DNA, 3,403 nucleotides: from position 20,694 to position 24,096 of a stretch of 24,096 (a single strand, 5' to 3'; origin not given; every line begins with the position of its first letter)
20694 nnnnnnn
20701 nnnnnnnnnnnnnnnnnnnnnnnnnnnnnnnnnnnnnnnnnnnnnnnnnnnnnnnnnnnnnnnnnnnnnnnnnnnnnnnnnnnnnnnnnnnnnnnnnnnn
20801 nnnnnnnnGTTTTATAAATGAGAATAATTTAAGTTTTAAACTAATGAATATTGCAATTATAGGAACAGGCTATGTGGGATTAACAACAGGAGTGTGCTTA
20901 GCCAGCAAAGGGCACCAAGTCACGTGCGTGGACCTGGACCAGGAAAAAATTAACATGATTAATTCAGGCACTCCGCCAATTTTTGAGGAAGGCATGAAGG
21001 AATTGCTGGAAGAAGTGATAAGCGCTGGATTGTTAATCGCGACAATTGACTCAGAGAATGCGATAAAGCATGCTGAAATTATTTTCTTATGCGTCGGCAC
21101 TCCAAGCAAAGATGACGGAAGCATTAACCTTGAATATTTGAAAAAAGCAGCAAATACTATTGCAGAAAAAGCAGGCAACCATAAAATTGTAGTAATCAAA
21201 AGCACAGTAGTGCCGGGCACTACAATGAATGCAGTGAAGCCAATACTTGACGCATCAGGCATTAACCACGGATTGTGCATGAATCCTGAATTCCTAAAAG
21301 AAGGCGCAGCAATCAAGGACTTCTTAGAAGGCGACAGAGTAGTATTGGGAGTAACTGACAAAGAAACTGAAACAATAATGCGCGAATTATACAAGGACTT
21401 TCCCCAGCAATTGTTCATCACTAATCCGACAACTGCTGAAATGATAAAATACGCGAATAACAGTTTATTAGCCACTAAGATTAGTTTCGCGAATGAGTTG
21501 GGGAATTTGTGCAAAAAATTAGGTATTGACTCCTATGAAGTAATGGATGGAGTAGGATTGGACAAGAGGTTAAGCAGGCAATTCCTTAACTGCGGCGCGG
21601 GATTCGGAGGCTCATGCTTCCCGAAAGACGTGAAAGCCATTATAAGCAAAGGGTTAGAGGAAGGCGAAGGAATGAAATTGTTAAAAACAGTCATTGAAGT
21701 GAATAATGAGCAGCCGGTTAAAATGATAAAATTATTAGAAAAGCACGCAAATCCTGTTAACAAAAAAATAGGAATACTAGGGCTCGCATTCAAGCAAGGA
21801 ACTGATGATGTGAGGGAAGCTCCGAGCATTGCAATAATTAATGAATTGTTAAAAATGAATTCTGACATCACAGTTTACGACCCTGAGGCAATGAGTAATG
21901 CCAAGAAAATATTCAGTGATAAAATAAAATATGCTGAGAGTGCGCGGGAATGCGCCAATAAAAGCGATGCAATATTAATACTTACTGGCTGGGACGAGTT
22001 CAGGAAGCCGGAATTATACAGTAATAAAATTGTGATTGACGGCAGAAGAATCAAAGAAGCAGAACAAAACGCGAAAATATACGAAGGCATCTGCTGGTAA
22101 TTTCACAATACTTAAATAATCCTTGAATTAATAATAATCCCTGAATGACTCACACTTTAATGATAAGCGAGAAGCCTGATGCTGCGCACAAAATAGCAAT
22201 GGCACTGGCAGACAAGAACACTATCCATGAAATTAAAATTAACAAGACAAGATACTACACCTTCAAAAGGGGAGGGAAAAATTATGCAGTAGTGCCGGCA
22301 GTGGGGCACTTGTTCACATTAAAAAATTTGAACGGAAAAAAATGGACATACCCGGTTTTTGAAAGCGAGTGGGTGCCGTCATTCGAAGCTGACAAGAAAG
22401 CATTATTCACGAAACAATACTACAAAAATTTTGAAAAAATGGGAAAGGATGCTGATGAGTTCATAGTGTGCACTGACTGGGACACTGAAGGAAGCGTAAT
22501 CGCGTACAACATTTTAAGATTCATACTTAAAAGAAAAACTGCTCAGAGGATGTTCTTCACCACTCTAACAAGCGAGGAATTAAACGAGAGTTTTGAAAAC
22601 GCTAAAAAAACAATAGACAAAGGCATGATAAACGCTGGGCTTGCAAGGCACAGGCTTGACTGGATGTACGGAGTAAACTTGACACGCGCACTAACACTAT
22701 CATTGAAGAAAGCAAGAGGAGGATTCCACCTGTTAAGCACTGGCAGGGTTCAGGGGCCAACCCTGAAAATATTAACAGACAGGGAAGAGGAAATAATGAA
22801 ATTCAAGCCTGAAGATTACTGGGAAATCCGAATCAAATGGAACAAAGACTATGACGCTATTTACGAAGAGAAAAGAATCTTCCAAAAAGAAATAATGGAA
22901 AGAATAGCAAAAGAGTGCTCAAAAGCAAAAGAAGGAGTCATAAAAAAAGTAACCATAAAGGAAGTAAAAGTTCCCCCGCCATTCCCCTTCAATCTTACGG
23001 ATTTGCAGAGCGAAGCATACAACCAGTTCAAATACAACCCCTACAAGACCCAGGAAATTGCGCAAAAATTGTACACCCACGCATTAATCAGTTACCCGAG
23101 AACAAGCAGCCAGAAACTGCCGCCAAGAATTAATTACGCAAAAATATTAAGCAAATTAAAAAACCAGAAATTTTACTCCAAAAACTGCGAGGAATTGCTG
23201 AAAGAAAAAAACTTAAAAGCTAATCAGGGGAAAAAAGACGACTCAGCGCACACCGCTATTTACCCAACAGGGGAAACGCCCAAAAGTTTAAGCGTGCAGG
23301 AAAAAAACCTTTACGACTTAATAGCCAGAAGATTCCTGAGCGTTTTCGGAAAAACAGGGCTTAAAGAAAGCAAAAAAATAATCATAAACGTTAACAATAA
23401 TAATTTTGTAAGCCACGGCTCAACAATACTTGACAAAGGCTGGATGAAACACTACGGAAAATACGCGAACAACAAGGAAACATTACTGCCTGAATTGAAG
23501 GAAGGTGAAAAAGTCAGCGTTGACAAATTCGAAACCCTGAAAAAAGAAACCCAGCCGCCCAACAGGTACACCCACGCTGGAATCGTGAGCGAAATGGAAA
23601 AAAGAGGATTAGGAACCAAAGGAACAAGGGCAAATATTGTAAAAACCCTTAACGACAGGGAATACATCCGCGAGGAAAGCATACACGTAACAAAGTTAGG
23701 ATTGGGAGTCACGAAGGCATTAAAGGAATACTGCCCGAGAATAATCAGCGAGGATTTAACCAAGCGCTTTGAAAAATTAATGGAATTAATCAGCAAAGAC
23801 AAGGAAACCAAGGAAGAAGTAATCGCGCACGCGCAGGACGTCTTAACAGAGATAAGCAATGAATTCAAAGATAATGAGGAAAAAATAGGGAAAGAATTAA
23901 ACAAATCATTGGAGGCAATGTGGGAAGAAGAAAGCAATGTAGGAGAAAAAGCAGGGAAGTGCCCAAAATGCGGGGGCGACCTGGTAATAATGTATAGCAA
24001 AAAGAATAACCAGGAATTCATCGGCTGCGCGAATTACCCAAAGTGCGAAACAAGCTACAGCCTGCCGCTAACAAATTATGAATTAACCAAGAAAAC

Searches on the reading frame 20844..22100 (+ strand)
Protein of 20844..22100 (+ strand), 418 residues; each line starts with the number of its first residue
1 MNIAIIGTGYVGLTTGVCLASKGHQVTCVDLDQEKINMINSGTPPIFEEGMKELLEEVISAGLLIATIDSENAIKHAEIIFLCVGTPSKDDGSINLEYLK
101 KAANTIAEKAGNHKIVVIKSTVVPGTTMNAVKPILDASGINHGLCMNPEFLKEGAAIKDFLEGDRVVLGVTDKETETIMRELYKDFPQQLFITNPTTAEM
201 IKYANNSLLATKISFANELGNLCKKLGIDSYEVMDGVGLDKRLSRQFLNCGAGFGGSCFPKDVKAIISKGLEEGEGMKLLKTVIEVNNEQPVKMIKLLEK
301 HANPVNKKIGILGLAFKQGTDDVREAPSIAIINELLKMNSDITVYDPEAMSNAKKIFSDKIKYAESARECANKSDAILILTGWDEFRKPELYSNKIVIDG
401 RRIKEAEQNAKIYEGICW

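Call 15: search_protein_families(library=pfam, proteins=[window:20844-22100:+], max_evalue=0.001)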
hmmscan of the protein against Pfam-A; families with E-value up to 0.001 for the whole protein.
window:20844-22100:+ (418 aa): 8 families
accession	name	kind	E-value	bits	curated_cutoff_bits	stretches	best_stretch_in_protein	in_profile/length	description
PF03721.20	UDPG_MGDP_dh_N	-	1.8e-61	207.4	27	1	1-182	1-187/187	UDP-glucose/GDP-mannose dehydrogenase family, NAD binding domain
PF00984.24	UDPG_MGDP_dh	-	8.3e-35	119.2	25.4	1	197-288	2-93/94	UDP-glucose/GDP-mannose dehydrogenase family, central domain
PF03720.21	UDPG_MGDP_dh_C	-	7e-28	97.5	30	1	310-403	1-100/103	UDP-glucose/GDP-mannose dehydrogenase family, UDP binding domain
PF03446.21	NAD_binding_2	-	2.8e-08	34.4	21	1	2-132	1-105/161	NAD binding domain of 6-phosphogluconate dehydrogenase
PF03807.23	F420_oxidored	-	2.4e-07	31.7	21.6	0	3-85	2-68/94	NADP oxidoreductase coenzyme F420-dependent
PF01210.29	NAD_Gly3P_dh_N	-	1.7e-06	28.5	23.1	1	2-86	1-79/158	NAD-dependent glycerol-3-phosphate dehydrogenase N-terminus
PF02558.23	ApbA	-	0.00018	21.6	22.2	1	3-41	1-38/150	Ketopantoate reductase PanE/ApbA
PF01266.30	DAO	-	0.00046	20.3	27.9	1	3-30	2-29/353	FAD dependent oxidoreductase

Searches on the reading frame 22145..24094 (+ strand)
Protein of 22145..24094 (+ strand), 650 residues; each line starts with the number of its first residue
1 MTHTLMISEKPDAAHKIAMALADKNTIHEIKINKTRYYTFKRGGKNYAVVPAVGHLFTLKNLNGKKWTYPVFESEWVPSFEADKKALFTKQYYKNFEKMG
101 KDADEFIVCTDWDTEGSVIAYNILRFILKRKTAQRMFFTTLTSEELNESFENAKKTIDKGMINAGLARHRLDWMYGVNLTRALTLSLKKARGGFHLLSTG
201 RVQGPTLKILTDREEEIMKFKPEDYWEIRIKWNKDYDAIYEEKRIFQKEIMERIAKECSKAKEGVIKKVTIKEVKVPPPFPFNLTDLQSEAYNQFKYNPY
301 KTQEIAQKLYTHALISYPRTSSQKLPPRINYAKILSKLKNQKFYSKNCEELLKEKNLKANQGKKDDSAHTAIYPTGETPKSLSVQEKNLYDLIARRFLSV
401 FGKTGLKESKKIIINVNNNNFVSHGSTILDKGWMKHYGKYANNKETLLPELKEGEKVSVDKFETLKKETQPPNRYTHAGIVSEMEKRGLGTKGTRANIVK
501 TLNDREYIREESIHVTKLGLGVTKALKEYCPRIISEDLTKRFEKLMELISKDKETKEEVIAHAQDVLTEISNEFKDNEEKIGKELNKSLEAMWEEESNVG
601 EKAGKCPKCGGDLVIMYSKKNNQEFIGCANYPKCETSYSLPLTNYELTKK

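Call 15: search_protein_families(library=pfam, proteins=[window:22145-24094:+], max_evalue=0.001)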
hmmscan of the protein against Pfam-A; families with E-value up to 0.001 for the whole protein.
window:22145-24094:+ (650 aa): 3 families
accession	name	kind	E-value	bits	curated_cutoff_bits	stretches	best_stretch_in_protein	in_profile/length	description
PF01131.25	Topoisom_bac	-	5.7e-122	408.1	35.1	1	157-560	2-410/411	DNA topoisomerase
PF01396.24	Zn_ribbon_Top1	-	7.7e-14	51.7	32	1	604-641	2-37/39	Topoisomerase DNA binding C4 zinc finger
PF01751.28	Toprim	-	3e-12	47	23.1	1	4-139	1-94/96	Toprim domain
